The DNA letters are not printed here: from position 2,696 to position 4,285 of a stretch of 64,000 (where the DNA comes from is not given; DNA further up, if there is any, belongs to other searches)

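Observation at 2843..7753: Divergent unit: WYL regulator (+ Zn-ribbon membrane protein) facing a lipoprotein / FadL-PorV-like outer-membrane barrel pair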

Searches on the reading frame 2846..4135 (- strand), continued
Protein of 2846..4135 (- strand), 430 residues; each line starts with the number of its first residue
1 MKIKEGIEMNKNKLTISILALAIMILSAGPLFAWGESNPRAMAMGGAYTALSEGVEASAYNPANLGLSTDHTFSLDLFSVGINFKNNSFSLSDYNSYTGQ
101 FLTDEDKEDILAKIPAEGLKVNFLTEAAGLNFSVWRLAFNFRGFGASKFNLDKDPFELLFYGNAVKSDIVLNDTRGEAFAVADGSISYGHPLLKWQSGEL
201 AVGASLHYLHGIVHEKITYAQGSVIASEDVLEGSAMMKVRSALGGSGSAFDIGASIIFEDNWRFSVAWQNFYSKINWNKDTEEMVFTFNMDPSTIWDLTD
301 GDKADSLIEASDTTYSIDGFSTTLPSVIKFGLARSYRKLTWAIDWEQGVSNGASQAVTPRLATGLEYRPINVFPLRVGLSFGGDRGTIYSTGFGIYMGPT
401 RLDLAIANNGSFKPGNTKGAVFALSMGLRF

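Call 86: find_homologous_proteins(query=A5, max_evalue=1e-10)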
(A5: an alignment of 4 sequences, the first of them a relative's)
Query A5 (4 sequences) (424 aa, profile of the alignment): 122 proteins with E <= 1e-10 among 8000 candidates; the best 120 are listed.
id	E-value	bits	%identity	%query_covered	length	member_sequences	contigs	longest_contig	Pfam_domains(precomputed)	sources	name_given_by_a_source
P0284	9.6e-228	774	60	94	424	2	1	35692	PF18990.7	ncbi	ncbi:MAG: DUF5723 family protein [bacterium]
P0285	5.8e-217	738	93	100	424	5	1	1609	PF18990.7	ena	-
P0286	1.9e-212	724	64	94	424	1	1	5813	PF18990.7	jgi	jgi:hypothetical protein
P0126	7.3e-210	715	59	100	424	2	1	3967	PF18990.7,PF13729.13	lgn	-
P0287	2.1e-200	684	73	99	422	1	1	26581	PF18990.7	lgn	-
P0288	7.8e-194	662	72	100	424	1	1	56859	PF18990.7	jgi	-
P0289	1.1e-189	649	33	80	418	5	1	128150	PF18990.7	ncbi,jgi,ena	-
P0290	2.3e-188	644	59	100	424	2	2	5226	PF18990.7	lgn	-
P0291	1.2e-186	639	57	96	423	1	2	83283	PF13729.13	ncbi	-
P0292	1.1e-181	622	62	100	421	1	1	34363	PF18990.7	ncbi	-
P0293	3.6e-181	621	59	98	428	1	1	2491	PF18990.7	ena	-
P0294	1.8e-180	618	62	95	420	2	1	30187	PF18990.7,PF13729.13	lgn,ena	-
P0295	5.6e-180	617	59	100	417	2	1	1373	PF18990.7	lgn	-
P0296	9.7e-180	616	56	99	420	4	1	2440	PF18990.7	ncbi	-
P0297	1.9e-179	615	56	98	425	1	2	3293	PF18990.7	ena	-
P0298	2.7e-177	608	61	95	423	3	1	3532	PF18990.7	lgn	-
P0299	7.1e-177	606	62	93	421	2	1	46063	PF18990.7,PF13729.13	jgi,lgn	-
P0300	7.3e-177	606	53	99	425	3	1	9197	PF18990.7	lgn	-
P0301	6.7e-176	603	58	98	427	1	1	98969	PF18990.7,PF13729.13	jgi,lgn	jgi:hypothetical protein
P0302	7.2e-176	603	60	100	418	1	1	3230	PF18990.7,PF13729.13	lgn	-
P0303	1.0e-174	599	58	99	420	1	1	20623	PF18990.7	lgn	-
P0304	1.7e-174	598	58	99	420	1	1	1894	PF18990.7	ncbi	-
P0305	1.9e-174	598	58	99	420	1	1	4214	PF18990.7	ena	-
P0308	6.3e-174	597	57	93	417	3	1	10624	PF18990.7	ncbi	-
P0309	1.1e-173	596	58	99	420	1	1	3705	PF18990.7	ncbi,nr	ncbi:hypothetical protein IH922_04295 [candidate division KSB1 bacterium]|nr:hypothetical protein [c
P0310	1.2e-173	596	58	99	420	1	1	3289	PF18990.7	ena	-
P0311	1.7e-173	595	59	94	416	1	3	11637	PF18990.7,PF13729.13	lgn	-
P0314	1.3e-172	592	58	99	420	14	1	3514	PF18990.7,PF13729.13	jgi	-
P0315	1.3e-171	589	56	98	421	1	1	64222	PF18990.7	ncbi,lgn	-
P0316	1.3e-171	589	57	100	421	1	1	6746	PF18990.7,PF13729.13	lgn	-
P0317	1.5e-171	589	57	93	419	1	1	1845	PF18990.7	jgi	jgi:hypothetical protein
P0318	6.9e-171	587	57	99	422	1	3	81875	PF18990.7,PF13729.13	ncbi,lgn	-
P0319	2.0e-170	585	58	95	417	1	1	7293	PF18990.7,PF13729.13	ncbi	ncbi:MAG: DUF5723 family protein [bacterium]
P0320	4.0e-170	584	58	96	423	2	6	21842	PF18990.7,PF13729.13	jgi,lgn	jgi:hypothetical protein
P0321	5.6e-170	584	58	99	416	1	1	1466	PF18990.7,PF13729.13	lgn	-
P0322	4.7e-169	581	57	99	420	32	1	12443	PF18990.7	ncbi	-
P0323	6.3e-169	580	57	95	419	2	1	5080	PF18990.7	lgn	-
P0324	3.5e-167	574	60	94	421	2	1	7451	PF18990.7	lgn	-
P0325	1.2e-166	573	59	93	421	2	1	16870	PF18990.7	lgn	-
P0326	6.3e-164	564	56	99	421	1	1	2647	PF18990.7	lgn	-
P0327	9.6e-163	560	54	94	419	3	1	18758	PF18990.7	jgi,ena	-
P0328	6.8e-161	554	54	100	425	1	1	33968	PF18990.7,PF13729.13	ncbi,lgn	-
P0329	2.1e-151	522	56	87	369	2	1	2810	PF18990.7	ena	-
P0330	1.1e-129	451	62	62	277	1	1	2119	PF18990.7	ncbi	ncbi:MAG: DUF5723 family protein, partial [bacterium]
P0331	4.1e-126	439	47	92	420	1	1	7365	PF18990.7,PF13729.13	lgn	-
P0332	1.1e-123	431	46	95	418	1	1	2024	PF18990.7,PF13729.13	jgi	jgi:hypothetical protein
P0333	2.7e-123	430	45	94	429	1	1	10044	PF18990.7,PF13729.13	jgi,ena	-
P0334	2.4e-122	427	45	96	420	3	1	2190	PF18990.7,PF13729.13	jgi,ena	-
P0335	3.9e-121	423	42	100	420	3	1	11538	PF18990.7,PF13729.13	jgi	-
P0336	1.3e-119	418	40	100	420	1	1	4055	PF18990.7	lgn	-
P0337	2.2e-116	407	41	100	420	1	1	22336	PF18990.7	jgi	jgi:hypothetical protein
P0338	8.7e-116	405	42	98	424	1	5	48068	PF18990.7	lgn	-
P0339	1.5e-114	401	43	93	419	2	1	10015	PF18990.7,PF03349.23,PF13729.13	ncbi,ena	-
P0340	6.6e-114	399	43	95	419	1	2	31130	PF18990.7,PF03349.23,PF13729.13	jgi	jgi:hypothetical protein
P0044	7.3e-110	386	41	97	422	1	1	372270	PF18990.7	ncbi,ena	-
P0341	1.2e-108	382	42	96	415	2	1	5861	PF18990.7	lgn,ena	-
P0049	1.0e-107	379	40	91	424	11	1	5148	PF18990.7,PF13729.13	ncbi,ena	-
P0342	2.3e-106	374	38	96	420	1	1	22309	PF18990.7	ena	-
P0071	5.8e-106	373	41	93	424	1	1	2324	PF18990.7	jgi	jgi:hypothetical protein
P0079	6.8e-104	366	40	91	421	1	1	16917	PF18990.7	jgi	jgi:hypothetical protein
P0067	1.4e-103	365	38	97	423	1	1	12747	PF18990.7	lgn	-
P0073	3.4e-101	357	40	89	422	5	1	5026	PF18990.7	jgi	jgi:hypothetical protein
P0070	1.3e-100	355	40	88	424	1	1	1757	PF18990.7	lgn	-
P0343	2.9e-100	354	37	91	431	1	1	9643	PF18990.7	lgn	-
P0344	2.9e-100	354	41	91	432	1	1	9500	PF18990.7,PF13729.13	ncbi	-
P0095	6.2e-100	353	40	91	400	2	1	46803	PF18990.7,PF13729.13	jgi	jgi:hypothetical protein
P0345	7.9e-100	353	38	94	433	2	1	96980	PF18990.7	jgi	jgi:hypothetical protein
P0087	2.6e-98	348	36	94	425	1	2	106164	PF18990.7,PF13729.13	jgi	jgi:hypothetical protein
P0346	6.2e-94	333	36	96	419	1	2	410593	PF18990.7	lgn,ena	-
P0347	9.3e-94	333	37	92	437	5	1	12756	PF18990.7,PF13729.13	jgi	-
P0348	1.5e-93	332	39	97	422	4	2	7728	PF18990.7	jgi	-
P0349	5.5e-93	330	37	96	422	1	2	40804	PF18990.7,PF13729.13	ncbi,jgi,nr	ncbi:hypothetical protein HQ585_00435 [candidate division KSB1 bacterium]|nr:hypothetical protein [c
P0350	4.9e-92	327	39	95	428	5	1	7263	PF18990.7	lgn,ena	-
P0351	7.6e-90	320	36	95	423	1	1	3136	PF18990.7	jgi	jgi:hypothetical protein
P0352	7.9e-90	320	36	99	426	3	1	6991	PF18990.7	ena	-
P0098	1.6e-89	319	36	95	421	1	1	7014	PF18990.7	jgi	jgi:hypothetical protein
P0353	2.4e-89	318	35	95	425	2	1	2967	PF18990.7,PF13729.13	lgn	-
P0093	8.3e-89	316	38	90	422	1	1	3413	PF18990.7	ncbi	-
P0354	1.1e-88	316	35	99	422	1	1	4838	PF18990.7,PF03349.23,PF13729.13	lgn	-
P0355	2.8e-88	314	37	91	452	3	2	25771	PF18990.7,PF13729.13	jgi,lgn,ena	-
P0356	2.9e-88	314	36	91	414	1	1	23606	PF18990.7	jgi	jgi:hypothetical protein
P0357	6.9e-88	313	38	95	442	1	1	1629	PF18990.7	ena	-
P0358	2.0e-87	312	35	93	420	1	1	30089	PF18990.7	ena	-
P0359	7.7e-87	310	37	98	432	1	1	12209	PF18990.7,PF13729.13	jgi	-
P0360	5.5e-86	307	37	89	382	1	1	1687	PF18990.7,PF13729.13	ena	-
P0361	7.7e-86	306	32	99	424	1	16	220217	PF18990.7,PF13729.13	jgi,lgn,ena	jgi:hypothetical protein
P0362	1.2e-85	306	34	99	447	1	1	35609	PF18990.7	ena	-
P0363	1.7e-84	302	35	92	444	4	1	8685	PF18990.7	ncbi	ncbi:MAG: DUF5723 family protein [bacterium]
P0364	4.6e-84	301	35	91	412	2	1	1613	PF18990.7,PF13729.13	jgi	-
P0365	2.6e-83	298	35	96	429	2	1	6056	PF18990.7,PF13729.13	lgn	-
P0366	3.2e-83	298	35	92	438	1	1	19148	PF18990.7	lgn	-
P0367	3.3e-82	294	34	92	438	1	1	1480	PF18990.7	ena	-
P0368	8.8e-82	293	36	92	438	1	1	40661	PF18990.7,PF13729.13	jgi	-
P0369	2.3e-81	292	36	97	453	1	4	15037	PF18990.7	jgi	jgi:hypothetical protein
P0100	6.3e-80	287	41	77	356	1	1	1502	PF18990.7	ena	-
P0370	7.7e-80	287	35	90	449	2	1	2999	PF18990.7,PF13729.13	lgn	-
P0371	2.4e-79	285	32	94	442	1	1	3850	PF18990.7,PF13729.13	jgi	jgi:hypothetical protein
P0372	2.9e-79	285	37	92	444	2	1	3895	PF18990.7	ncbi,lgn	ncbi:MAG: DUF5723 family protein [bacterium]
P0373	4.9e-79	284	37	94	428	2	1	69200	PF18990.7,PF13729.13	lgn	-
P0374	1.5e-78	282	33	94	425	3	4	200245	PF18990.7,PF13729.13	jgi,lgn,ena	-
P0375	2.3e-78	282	37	88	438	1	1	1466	PF18990.7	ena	-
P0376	1.1e-75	273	38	89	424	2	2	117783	PF18990.7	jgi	jgi:hypothetical protein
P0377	5.4e-67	244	42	56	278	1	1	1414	PF18990.7,PF13729.13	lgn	-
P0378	5.4e-63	231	35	93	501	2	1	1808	PF18990.7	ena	-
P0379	7.0e-63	231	33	82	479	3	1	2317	PF18990.7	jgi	jgi:hypothetical protein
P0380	2.5e-56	209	30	94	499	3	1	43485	PF18990.7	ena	-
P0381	9.0e-56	207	34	74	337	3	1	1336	PF18990.7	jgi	jgi:hypothetical protein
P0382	1.6e-54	203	31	93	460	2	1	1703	PF18990.7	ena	-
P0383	3.0e-52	196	31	96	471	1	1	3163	PF18990.7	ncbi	-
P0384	1.2e-51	194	31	92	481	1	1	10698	PF18990.7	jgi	jgi:hypothetical protein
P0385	1.8e-50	190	29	95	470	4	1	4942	PF18990.7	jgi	jgi:hypothetical protein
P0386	4.7e-36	142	31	86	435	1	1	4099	PF18990.7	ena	-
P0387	1.1e-35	141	29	93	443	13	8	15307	PF18990.7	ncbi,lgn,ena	-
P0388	1.4e-31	128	26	85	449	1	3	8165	PF18990.7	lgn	-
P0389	1.6e-31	127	26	96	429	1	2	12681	PF18990.7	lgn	-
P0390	5.8e-26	109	30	74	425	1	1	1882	PF18990.7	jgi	jgi:hypothetical protein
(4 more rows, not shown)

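Call 90: search_protein_families(library=ncbifam, proteins=[L007:2519-3517:+, L081:9890-10849:+, L081:6997-9807:+, L081:10922-12871:+], max_evalue=0.001)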
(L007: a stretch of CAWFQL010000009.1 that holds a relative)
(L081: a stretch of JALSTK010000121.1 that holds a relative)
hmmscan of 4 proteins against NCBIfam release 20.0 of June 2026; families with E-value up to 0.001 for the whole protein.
L007:2519-3517:+ (333 aa): 4 families
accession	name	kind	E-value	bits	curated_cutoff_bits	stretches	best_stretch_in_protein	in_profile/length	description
NF033709.1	PorV_fam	subfamily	6e-62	210.1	90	1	39-333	1-326/326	PorV/PorQ family protein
NF033711.1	T9SS_PorQ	equivalog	1e-25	90.5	220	1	38-209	22-192/335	type IX secretion system protein PorQ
NF033710.1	T9SS_OM_PorV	equivalog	1.3e-24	87.1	250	1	27-254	17-240/367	type IX secretion system outer membrane channel protein PorV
NF052325.1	PorVQ2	equivalog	1.1e-23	83.8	325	1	39-191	24-187/354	putative type IX sorting system protein PorV2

L081:9890-10849:+ (320 aa): 4 families
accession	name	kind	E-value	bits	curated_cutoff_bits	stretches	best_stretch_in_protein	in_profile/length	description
NF033709.1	PorV_fam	subfamily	3.8e-50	171.3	90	1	40-317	3-324/326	PorV/PorQ family protein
NF033711.1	T9SS_PorQ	equivalog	1.6e-26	93.2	220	1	19-227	7-211/335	type IX secretion system protein PorQ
NF033710.1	T9SS_OM_PorV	equivalog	1.6e-15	57.2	250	1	34-245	19-247/367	type IX secretion system outer membrane channel protein PorV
NF052325.1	PorVQ2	equivalog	2.9e-11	42.9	325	1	42-191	28-187/354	putative type IX sorting system protein PorV2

L081:6997-9807:+ (937 aa): 11 families
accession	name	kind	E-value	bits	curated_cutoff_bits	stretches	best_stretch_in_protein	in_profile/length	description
TIGR04056.1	OMP_RagA_SusC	subfamily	9.7e-27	93.7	368.25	1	21-255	2-215/981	SusC/RagA family TonB-linked outer membrane protein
TIGR01779.1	TonB-B12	equivalog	3.7e-11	42.3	599.7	1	114-246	26-157/614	TonB-dependent vitamin B12 receptor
NF052345.1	S_layer_anammox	exception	4.2e-11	41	1400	1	19-145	1312-1446/1596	Kustd1514 family S-layer glycoprotein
NF041535.1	TonB_rec_PqqU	equivalog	7.3e-10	37.8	1200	1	191-247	79-134/676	TonB-dependent receptor PqqU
NF049947.1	TonB_dep_PCPU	exception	7.9e-09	34.2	800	1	93-248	24-169/685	TonB-dependent receptor, PCPU motif-type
NF049946.1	TonB_dep_CU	exception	4e-08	32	700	1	188-247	112-174/683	TonB-dependent receptor, CU motif-type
TIGR01783.1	TonB-siderophor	subfamily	5.8e-08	31.8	223.5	1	172-257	37-122/649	TonB-dependent siderophore receptor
NF053590.1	TonB_dep_TOL0244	equivalog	6.9e-08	31.6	645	1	189-247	83-144/604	TOL_0244 family TonB-dependent receptor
NF049945.1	TonB_dep_FCYXU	equivalog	4.4e-05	22.3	825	1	99-253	30-177/697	TonB-dependent receptor, FCYXU motif-type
NF049944.1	TonB_dep_PUIUD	equivalog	0.00022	19.7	850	0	661-750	486-571/686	TonB-dependent receptor, PUIUD motif-type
NF010012.0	PRK13486.1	equivalog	0.00067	18.1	924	0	659-752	462-548/696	TonB-dependent receptor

L081:10922-12871:+ (650 aa): 3 families
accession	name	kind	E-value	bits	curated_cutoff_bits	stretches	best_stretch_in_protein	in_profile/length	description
TIGR04183.1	Por_Secre_tail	domain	1.2e-06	28.4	23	1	572-646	2-69/72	T9SS type A sorting domain-containing protein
NF038113.1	T9SSA_dep_M36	equivalog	1.9e-05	23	885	1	570-647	794-867/869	T9SS-dependent M36 family metallopeptidase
NF052323.1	T9SSA_dep_M6i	equivalog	0.00015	19.9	600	1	571-637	960-1026/1043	T9SS-dependent M6-like inactivated metalloprotease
